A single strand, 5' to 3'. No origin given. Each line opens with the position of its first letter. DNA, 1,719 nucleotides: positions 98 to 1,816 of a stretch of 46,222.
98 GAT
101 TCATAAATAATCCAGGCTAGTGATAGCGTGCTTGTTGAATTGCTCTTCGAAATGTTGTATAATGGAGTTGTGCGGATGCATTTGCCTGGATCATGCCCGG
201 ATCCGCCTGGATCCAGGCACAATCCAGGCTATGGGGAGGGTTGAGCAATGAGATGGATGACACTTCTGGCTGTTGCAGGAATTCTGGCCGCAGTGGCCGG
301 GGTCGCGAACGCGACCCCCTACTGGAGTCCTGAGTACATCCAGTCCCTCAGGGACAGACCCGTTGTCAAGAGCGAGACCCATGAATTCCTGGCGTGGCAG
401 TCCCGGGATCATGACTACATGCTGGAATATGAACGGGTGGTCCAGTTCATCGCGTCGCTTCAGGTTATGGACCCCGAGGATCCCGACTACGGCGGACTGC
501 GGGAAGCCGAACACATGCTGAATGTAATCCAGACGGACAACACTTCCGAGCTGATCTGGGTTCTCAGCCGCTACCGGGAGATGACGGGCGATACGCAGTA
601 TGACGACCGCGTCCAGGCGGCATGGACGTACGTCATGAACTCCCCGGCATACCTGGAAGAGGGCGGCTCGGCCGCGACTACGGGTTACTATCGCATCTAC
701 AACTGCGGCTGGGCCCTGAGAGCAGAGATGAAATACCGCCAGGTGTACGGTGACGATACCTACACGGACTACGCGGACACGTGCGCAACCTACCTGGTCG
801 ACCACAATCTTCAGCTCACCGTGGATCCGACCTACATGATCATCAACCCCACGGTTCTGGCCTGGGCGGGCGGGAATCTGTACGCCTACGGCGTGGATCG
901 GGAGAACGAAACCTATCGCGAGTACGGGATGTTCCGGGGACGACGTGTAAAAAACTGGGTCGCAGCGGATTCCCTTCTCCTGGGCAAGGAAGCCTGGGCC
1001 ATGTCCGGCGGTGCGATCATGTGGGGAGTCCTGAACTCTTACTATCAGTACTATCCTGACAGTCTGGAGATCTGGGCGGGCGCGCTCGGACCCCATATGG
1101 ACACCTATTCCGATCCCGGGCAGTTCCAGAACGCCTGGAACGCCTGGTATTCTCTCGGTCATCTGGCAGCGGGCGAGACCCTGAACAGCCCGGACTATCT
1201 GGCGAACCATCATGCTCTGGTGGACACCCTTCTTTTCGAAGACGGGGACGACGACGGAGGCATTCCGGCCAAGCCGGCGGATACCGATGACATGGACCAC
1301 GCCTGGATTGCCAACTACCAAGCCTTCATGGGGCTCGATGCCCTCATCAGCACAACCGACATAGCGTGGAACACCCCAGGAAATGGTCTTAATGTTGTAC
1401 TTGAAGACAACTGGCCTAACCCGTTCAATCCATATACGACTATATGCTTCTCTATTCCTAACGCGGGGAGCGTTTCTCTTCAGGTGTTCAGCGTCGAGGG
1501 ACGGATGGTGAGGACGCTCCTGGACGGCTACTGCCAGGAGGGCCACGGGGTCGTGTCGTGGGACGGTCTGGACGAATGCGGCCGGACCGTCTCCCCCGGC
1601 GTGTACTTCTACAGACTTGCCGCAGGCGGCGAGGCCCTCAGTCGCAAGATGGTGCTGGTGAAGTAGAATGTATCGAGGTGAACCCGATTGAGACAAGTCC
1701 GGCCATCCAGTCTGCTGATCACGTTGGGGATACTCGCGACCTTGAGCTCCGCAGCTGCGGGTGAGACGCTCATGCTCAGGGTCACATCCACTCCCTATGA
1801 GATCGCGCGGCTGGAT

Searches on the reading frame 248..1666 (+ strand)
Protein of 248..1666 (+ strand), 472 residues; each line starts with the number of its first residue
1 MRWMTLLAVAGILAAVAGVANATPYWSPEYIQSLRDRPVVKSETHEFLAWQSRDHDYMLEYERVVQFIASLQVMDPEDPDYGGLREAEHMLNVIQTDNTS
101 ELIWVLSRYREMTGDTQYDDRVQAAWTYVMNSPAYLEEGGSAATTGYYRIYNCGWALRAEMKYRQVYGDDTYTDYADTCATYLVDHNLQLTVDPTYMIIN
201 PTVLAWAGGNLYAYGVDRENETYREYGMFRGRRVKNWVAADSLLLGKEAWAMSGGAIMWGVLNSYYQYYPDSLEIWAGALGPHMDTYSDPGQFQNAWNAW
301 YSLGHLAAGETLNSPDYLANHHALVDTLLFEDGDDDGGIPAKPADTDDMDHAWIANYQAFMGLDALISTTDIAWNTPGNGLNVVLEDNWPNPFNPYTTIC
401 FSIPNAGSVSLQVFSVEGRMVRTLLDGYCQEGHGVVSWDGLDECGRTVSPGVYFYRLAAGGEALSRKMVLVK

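Call 23: find_encoding_contigs(protein=window:248-1666:+, flank=10000, max_places=2)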
Protein window:248-1666:+ (472 aa): 3 contigs read that carry it; 2 places shown.
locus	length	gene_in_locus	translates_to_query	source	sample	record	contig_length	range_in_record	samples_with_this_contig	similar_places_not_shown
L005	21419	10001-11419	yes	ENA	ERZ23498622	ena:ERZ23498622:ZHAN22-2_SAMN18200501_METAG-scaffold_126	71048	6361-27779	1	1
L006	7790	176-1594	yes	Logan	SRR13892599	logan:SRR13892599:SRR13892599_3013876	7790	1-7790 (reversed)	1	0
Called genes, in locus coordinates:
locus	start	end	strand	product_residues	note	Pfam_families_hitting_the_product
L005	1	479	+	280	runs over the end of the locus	PF00753:Lactamase_B, PF23023:Anti-Pycsar_Apyc1 (weak), PF12706:Lactamase_B_2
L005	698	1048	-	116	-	PF02591:Zn_ribbon_9 (weak)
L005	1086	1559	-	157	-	PF00359:PTS_EIIA_2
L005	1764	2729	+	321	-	PF01408:GFO_IDH_MocA, PF02894:GFO_IDH_MocA_C, PF22725:GFO_IDH_MocA_C3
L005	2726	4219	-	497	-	PF02113:Peptidase_S13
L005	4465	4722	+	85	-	-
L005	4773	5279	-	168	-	PF00359:PTS_EIIA_2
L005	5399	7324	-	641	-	PF12969:DUF3857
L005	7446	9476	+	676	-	PF13432:TPR_16, PF00515:TPR_1 (weak), PF07719:TPR_2 (weak), PF13181:TPR_8 (weak), PF13424:TPR_12, PF13431:TPR_17 (weak), PF13432:TPR_16, PF00515:TPR_1 (weak), +10 more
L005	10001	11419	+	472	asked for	-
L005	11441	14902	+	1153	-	PF01364:Peptidase_C25, PF01839:FG-GAP (faint), PF13205:Big_5, PF13517:FG-GAP_3, PF13860:FlgD_ig (weak)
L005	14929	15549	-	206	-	PF02223:Thymidylate_kin, PF13521:AAA_28 (weak)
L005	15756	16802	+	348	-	-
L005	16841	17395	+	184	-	-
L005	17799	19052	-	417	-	-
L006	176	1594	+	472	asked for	-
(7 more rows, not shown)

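Call 48: search_protein_families(library=pfam, proteins=[window:248-1666:+], max_evalue=0.001)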
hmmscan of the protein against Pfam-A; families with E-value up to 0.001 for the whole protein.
window:248-1666:+ (472 aa): 2 families
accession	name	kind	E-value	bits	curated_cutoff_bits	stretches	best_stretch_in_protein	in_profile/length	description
PF13860.13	FlgD_ig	-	4.6e-05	23.8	27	1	405-459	21-75/79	FlgD Ig-like domain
PF18962.6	Por_Secre_tail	-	0.00079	20.1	27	0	389-469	2-74/75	Secretion system C-terminal sorting domain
